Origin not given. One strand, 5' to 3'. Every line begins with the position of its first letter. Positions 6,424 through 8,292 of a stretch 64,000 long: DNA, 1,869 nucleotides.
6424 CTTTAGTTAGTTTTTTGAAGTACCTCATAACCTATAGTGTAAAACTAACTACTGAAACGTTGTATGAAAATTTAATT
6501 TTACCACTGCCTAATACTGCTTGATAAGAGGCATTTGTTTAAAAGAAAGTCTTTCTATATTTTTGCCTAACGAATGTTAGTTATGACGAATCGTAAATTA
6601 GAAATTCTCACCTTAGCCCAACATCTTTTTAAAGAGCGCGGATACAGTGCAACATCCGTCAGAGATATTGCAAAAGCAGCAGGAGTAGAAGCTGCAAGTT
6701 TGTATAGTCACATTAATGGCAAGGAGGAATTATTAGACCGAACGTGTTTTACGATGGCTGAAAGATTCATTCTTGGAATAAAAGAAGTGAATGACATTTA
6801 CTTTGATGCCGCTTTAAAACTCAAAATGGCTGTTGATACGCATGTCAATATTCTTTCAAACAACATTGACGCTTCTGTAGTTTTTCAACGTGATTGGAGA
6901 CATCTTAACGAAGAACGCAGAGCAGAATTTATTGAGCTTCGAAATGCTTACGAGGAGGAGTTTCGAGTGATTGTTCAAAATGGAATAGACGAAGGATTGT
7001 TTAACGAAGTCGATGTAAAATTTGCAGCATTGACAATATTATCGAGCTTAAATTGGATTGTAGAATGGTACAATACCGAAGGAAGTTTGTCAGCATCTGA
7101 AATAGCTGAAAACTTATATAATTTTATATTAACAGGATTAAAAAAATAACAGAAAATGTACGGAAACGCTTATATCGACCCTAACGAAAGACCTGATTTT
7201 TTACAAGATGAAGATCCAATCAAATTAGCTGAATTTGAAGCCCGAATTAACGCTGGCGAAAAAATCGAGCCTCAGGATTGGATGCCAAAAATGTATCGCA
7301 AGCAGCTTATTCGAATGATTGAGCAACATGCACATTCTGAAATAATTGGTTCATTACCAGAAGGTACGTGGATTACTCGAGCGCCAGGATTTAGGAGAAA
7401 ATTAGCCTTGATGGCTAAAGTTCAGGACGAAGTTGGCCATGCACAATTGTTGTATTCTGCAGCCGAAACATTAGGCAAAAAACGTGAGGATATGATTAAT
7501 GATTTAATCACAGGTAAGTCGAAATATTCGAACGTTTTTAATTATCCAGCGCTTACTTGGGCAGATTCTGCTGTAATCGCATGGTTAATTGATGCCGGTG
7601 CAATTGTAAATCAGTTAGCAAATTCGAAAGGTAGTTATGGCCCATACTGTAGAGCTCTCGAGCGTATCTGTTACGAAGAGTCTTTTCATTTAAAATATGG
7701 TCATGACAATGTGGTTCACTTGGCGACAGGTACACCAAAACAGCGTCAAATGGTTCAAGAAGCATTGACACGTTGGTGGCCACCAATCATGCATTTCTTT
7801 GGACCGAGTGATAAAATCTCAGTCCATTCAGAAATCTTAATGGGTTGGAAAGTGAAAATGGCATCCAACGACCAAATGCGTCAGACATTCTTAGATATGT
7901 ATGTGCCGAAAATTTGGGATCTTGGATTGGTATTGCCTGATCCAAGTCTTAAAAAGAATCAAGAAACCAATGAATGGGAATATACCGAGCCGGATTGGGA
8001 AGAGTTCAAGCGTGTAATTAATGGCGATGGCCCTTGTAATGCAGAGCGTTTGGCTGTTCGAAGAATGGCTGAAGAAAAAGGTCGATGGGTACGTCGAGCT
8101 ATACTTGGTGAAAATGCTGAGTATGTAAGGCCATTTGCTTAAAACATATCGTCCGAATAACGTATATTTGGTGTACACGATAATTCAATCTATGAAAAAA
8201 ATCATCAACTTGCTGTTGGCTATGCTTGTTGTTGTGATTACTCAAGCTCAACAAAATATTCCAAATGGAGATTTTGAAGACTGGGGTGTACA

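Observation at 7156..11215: T9SS-secreted repeat protein translationally coupled inside the paaABCD phenylacetyl-CoA epoxidase operon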

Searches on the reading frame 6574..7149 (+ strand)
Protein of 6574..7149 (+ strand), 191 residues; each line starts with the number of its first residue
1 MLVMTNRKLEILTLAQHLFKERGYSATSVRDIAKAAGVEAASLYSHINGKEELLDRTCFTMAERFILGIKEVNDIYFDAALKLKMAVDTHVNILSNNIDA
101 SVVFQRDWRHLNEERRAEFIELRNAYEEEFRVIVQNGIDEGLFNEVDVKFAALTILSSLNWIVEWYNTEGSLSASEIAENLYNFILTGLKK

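Call 5: search_protein_families(library=pfam, proteins=[window:6574-7149:+], max_evalue=0.01)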
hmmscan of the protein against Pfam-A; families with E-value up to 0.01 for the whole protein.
window:6574-7149:+ (191 aa): 3 families
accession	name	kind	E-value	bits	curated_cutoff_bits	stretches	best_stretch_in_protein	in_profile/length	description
PF17932.6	TetR_C_24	-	1.2e-31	109.8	26.4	1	82-189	7-114/114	Tetracyclin repressor-like, C-terminal domain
PF00440.29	TetR_N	-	9.6e-15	54.5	24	1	11-56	1-46/47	Bacterial regulatory proteins, tetR family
PF08359.16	TetR_C_4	-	1.2e-08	35.7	21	1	65-188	8-133/133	YsiA-like protein, C-terminal region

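Call 33: search_protein_families(library=ncbifam, proteins=[window:6574-7149:+], max_evalue=0.00001)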
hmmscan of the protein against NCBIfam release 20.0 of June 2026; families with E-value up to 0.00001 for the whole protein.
window:6574-7149:+ (191 aa): 9 families
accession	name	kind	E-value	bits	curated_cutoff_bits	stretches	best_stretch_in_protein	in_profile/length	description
NF050111.1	TransRegSACE7040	equivalog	1.3e-16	61.1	250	1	7-136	2-131/186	SACE_7040 family transcriptional regulator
NF053878.1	FATransRegFadRBac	equivalog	1.5e-16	60.7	200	1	10-190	7-189/190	fatty acid metabolism transcriptional regulator FadR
NF037937.1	septum_RefZ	equivalog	3.5e-12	46.6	180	1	9-107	2-102/195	forespore capture DNA-binding protein RefZ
NF053731.1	TransRegFasRMycb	equivalog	1.6e-09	37.9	330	1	5-108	10-114/199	HTH-type transcriptional activator FasR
NF007949.0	PRK10668.1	equivalog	1.7e-08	34.2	271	1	8-61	13-66/216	multidrug efflux transporter transcriptional repressor AcrR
NF041196.1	ScbR_bind_reg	equivalog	2.5e-08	34.3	150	1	10-154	10-153/191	ScbR family autoregulator-binding transcription factor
NF053516.1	TranRepPrsAVib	equivalog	1.1e-07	31.9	300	1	4-67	4-67/208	TetR family transcriptional repressor PsrA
NF051852.1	efflux_TF_MtrR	exception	2e-07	31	280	1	10-190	14-202/205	multidrug efflux system transcriptional repressor MtrR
TIGR03968.1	mycofact_TetR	equivalog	7.2e-07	29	224.9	1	8-53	11-56/190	mycofactocin system transcriptional regulator MftR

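Call 52: search_solved_structures(query=window:6574-7149:+, max_evalue=0.00001)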
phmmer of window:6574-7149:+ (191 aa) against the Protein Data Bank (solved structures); distinct sequences matched with E-value up to 0.00001: 40.
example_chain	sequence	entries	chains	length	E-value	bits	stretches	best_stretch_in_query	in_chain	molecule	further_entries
3vpr_A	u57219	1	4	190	1.1e-31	113.6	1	8-190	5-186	Transcriptional regulator, TetR family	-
2ibd_A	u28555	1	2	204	6.8e-22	81.7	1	6-189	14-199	Possible transcriptional regulator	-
3dcf_A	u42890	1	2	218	1.1e-19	74.4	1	6-190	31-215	transcriptional regulator of the TetR/AcrR family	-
4w97_A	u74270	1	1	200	2.9e-19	73.1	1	5-190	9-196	HTH-type transcriptional repressor KstR2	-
4w1u_A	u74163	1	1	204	3.1e-19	73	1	5-190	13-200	HTH-type transcriptional repressor KstR2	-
4mxm_A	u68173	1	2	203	1.6e-17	67.5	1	10-185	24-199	Transcriptional regulator I2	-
4mo7_A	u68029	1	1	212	1.9e-17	67.3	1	10-185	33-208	Transcriptional regulator I2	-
2iai_A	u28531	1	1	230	7.9e-17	65.2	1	11-175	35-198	Putative transcriptional regulator SCO3833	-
9b7y_A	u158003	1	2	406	1.9e-15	60.7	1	6-119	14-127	Transcriptional repressor Mce3R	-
5gp9_A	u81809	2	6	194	9e-14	55.2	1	10-190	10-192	Transcriptional regulator (TetR/AcrR family)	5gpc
5gpa_A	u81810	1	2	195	6.2e-13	52.5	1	10-190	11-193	Transcriptional regulator (TetR/AcrR family)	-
5k7f_A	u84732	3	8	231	2.4e-12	50.6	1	10-184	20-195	Transcriptional regulator, TetR family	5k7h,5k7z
6yl2_B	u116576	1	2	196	2.9e-12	50.3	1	5-160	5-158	Probable transcriptional regulatory protein (Probably TetR-family)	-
4g12_A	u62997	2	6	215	3.8e-12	49.9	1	5-160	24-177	Probable transcriptional regulatory protein (Probably TETR-FAMILY)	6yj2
3whb_A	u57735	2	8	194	6.2e-11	46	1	8-188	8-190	Fatty acid metabolism regulator protein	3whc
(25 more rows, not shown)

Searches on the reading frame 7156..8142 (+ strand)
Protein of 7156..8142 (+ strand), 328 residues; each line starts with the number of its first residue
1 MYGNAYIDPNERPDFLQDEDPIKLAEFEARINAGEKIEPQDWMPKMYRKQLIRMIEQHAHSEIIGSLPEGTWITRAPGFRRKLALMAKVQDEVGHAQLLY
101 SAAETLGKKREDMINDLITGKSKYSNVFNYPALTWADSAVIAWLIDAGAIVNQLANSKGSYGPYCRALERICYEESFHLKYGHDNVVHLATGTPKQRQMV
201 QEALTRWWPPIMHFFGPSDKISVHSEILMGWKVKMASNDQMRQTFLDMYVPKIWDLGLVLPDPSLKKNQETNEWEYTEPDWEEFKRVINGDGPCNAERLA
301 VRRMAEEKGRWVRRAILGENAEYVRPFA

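Call 5: search_protein_families(library=pfam, proteins=[window:7156-8142:+], max_evalue=0.01)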
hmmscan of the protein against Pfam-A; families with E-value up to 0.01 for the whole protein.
window:7156-8142:+ (328 aa): 1 family
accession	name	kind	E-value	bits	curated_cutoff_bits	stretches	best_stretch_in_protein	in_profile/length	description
PF05138.18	PaaA_PaaC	-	1.2e-79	267.7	28.5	1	37-311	4-263/263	Phenylacetic acid catabolic protein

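Call 15: find_related_loci(query=window:7156-8142:+, collection=genome_contigs, flank=7000)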
Query window:7156-8142:+ (328 aa) in genome_contigs; peptide patterns used: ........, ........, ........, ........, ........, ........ (x = any residue, [..] = any of these).
599 stretches matched a pattern (row limit reached: there are more); 596 encode a relative of the query (tblastn E <= 1e-3); the best 80 are kept; 80 distinct loci.
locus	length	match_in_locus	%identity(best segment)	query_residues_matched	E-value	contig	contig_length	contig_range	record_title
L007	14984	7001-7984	95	1-328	0e+0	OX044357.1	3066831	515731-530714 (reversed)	MAG: uncultured Bacteroidia bacterium isolate B_MB356 genome assembly, chromosome: B_MB356_contig-1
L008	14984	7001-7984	95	1-328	0e+0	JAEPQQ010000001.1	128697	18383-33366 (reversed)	MAG: Bacteroidia bacterium isolate HXMU1429-3 NODE_1_length_128697_cov_4.542147, whole genome shotgun sequence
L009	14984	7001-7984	95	1-328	0e+0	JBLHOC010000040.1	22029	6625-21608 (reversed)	MAG: Bacteroidia bacterium isolate 3300055726_19 Ga0535650_0003126, whole genome shotgun sequence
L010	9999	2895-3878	94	1-328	0e+0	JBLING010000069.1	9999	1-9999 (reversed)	MAG: bacterium isolate 3300053785_234 Ga0535658_0019942, whole genome shotgun sequence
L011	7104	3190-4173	94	1-328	0e+0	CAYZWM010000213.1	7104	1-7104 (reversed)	MAG TPA_asm: uncultured Chitinophagaceae bacterium isolate SRP215229_co1_39 genome assembly, contig: NODE_7701_length_71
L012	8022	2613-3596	93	1-328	0e+0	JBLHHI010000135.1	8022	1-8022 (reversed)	MAG: Bacteroidia bacterium isolate 3300054976_154 Ga0535667_0019425, whole genome shotgun sequence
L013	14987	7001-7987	88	1-328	0e+0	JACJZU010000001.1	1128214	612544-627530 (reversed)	MAG: Flavobacteriales bacterium isolate HK-STAS-BACT-72 HK-STAS-BACT-72_1, whole genome shotgun sequence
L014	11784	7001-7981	89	1-328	0e+0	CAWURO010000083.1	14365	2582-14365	MAG: uncultured Bacteroidia bacterium isolate HER22_SIP_1000_bin_41 genome assembly, contig: HER22_SP_1000_bin_41-read_9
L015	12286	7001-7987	87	1-328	0e+0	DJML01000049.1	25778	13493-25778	MAG TPA_asm: Bacteroidetes bacterium UBA6491 UBA6491_contig_8994, whole genome shotgun sequence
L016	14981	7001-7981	87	1-328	0e+0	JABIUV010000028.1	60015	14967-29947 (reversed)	MAG: Bacteroidetes bacterium isolate SI072_bin56 k141_1064287, whole genome shotgun sequence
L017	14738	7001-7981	86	1-328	0e+0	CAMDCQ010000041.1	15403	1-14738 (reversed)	MAG: Chitinophaga pinensis isolate MiE-16apr19-111 genome assembly, contig: MiE-16apr19-C7576, whole genome shotgun sequ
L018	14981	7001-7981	86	1-328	0e+0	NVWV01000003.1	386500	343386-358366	MAG: Bacteroidetes bacterium isolate NORP28 Contig_source1382A_28, whole genome shotgun sequence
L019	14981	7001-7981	86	1-328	0e+0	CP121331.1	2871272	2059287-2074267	MAG: Sphingobacteriales bacterium isolate NCC532_bact_6916 chromosome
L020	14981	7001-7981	86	1-328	0e+0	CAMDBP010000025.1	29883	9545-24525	MAG: Chitinophaga pinensis isolate MH-21oct19-60 genome assembly, contig: MH-21oct19-C2223, whole genome shotgun sequenc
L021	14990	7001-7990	85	1-328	0e+0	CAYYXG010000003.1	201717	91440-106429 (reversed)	MAG TPA_asm: uncultured Flavobacteriaceae bacterium isolate SRP319275_co3_42 genome assembly, contig: NODE_83_length_201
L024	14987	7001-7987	84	1-328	0e+0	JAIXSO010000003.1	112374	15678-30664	MAG: Bacteroidetes bacterium isolate C8_MAG_00008 pond_C8_MAG_00008_000000000055, whole genome shotgun sequence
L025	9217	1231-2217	84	1-328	0e+0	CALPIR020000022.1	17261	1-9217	MAG: Chitinophaga pinensis isolate HRS-ES8-bin-125 genome assembly, contig: HRS-ES8-C897, whole genome shotgun sequence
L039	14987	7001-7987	83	1-328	0e+0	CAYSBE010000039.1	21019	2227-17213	MAG TPA_asm: uncultured Bifidobacteriaceae bacterium isolate SRP318679_co1_376 genome assembly, contig: NODE_4028_length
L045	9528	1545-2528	83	1-328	0e+0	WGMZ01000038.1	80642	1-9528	MAG: Bacteroidetes bacterium isolate RI_431 c_000000192456, whole genome shotgun sequence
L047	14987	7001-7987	83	1-328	0e+0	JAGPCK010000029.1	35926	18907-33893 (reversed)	MAG: Bacteroidia bacterium isolate Gw_SlAct_bin_253 Gw_SlAct_2023_length_35926_cov_17.094723, whole genome shotgun seque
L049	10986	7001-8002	82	1-328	0e+0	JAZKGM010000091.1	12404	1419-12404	MAG: Bacteroidota bacterium isolate DC_RB_04_SPN110320-bin047_1 DCRB04SPN_B047_1_000000000091, whole genome shotgun sequ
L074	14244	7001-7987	82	1-328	0e+0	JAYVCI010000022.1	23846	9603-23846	MAG: Chitinophagaceae bacterium isolate GL30_UP_metabinner_1 GL30_UP_metabinner_1_21, whole genome shotgun sequence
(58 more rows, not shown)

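Call 23: search_protein_families(library=pfam, proteins=[L025:2602-4017:+, L039:8888-10279:+, L024:8067-8441:+, L019:10717-11934:+, L047:9370-10338:+, L049:8039-8524:+, L074:9455-9934:+, L045:2737-3321:+, L045:3308-4735:+, L045:4806-6026:+], max_evalue=0.01)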
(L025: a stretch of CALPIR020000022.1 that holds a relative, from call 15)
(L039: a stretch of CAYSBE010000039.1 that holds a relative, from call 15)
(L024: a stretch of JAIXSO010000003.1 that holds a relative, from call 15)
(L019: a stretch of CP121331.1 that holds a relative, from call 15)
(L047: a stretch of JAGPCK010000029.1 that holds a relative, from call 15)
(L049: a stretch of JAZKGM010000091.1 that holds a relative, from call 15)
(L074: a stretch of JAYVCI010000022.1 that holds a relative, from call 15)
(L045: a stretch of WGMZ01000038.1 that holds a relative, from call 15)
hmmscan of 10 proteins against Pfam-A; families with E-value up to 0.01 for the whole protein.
L025:2602-4017:+ (471 aa): 0 families

L039:8888-10279:+ (463 aa): 0 families

L024:8067-8441:+ (124 aa): 1 family
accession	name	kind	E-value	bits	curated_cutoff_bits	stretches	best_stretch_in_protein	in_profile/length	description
PF05635.17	23S_rRNA_IVP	-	1e-28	100.1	33.8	1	8-111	1-104/106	23S rRNA-intervening sequence protein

L019:10717-11934:+ (405 aa): 1 family
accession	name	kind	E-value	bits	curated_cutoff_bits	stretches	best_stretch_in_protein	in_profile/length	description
PF03150.19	CCP_MauG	-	3.7e-41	141.7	25.6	1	86-235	2-142/149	Di-haem cytochrome c peroxidase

L047:9370-10338:+ (322 aa): 2 families
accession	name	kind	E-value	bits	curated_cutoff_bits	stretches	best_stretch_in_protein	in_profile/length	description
PF13676.11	TIR_2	-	1.2e-20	74.6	28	1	11-105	1-93/122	TIR domain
PF01582.25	TIR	-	7.2e-14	52.4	21.3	1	12-111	5-105/179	TIR domain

L049:8039-8524:+ (161 aa): 0 families

L074:9455-9934:+ (159 aa): 1 family
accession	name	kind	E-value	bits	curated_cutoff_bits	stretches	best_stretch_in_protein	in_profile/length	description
PF16694.10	Cytochrome_P460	-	9.2e-11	42.7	27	1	51-153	17-123/125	Cytochrome P460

L045:2737-3321:+ (194 aa): 4 families
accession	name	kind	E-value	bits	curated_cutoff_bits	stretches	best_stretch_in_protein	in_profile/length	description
PF08281.18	Sigma70_r4_2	-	1.4e-16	60.3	25.7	1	123-175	2-54/54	Sigma-70, region 4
PF04542.20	Sigma70_r2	-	1.9e-15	56.9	24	1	30-97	1-70/71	Sigma-70 region 2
PF04545.22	Sigma70_r4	-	4.9e-07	29.6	24.1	1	129-171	2-44/50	Sigma-70, region 4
PF00196.25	GerE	-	0.0001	22.3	23.5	0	143-163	13-33/57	Bacterial regulatory proteins, luxR family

L045:3308-4735:+ (475 aa): 0 families

L045:4806-6026:+ (406 aa): 3 families
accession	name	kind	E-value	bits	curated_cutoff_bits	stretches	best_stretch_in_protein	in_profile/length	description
PF00198.28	2-oxoacid_dh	-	1.5e-86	290.1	23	1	176-404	3-232/232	2-oxoacid dehydrogenases acyltransferase (catalytic domain)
PF00364.28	Biotin_lipoyl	-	1.3e-18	67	22.1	1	4-75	2-73/73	Biotin-requiring enzyme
PF02817.22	E3_binding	-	1.6e-11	44.6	23.7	1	120-151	4-35/36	e3 binding domain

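Call 33: search_protein_families(library=ncbifam, proteins=[window:7156-8142:+], max_evalue=0.00001)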
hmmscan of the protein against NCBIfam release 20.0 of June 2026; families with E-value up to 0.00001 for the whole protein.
window:7156-8142:+ (328 aa): 2 families
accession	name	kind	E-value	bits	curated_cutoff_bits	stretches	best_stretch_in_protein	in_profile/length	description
TIGR02156.2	PA_CoA_Oxy1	equivalog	3.5e-132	439.8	280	1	27-315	1-289/289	1,2-phenylacetyl-CoA epoxidase subunit PaaA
TIGR02158.1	PA_CoA_Oxy3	equivalog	3.7e-18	66.2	133.35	1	68-264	11-203/237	1,2-phenylacetyl-CoA epoxidase subunit PaaC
